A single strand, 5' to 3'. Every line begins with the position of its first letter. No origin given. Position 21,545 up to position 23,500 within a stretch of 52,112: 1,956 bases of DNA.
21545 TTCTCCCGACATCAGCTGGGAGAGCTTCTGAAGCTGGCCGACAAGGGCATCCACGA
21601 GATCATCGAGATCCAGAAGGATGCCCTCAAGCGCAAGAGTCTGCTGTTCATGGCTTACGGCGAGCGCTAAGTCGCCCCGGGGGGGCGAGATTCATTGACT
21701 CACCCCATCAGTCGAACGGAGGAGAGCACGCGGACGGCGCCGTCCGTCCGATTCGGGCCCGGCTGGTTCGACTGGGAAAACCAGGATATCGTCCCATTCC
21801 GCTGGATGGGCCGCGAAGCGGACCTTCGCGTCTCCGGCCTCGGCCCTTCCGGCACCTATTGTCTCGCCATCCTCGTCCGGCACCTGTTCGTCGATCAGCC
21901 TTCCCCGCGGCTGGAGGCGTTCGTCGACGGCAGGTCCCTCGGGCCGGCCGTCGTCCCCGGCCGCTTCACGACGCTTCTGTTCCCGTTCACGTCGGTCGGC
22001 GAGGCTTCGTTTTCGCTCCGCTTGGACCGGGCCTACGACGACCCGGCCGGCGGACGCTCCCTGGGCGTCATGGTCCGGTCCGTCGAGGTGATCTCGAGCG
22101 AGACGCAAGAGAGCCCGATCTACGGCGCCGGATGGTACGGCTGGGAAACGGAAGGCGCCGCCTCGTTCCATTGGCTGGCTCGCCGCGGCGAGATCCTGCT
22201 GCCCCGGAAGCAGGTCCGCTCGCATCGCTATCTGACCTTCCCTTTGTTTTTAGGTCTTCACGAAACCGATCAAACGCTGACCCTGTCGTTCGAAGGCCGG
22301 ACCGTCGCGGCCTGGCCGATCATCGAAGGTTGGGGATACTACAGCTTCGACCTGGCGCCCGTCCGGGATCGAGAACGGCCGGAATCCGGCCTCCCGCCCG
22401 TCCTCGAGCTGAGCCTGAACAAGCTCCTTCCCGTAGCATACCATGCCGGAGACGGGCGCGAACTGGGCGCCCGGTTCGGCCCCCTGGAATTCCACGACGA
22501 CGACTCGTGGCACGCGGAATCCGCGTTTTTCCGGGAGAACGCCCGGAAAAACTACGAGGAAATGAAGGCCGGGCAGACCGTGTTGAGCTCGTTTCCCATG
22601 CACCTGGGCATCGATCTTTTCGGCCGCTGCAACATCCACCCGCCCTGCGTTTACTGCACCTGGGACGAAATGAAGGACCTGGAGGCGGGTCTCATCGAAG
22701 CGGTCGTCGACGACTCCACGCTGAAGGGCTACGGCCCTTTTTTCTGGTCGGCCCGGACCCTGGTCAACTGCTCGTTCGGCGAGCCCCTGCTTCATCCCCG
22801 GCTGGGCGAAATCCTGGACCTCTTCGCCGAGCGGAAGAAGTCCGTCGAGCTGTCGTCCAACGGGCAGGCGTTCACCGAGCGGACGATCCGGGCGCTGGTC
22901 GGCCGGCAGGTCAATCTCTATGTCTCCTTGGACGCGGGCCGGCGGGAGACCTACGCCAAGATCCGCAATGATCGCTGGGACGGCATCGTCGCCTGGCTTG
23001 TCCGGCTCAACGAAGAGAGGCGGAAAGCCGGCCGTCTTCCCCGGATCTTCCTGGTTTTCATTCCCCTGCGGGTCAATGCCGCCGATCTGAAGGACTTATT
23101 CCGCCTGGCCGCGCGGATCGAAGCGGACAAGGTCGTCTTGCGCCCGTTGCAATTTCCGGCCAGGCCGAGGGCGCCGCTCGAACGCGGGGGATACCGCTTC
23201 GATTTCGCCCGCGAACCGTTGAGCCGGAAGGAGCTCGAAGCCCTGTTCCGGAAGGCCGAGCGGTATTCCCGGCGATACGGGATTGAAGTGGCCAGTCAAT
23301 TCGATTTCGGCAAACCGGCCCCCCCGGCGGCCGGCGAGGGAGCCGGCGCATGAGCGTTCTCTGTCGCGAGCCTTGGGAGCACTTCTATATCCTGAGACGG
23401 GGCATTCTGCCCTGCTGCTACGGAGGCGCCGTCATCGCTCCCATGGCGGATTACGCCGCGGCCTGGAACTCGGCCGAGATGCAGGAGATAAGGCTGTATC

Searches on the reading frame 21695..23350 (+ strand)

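Call 10: search_protein_families(library=pfam, proteins=[window:21695-23350:+])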
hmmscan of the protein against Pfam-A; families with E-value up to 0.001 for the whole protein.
window:21695-23350:+ (552 aa): 1 family
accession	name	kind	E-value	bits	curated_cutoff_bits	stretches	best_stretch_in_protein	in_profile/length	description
PF04055.27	Radical_SAM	-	3.1e-08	34.4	29.5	1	310-470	5-164/166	Radical SAM superfamily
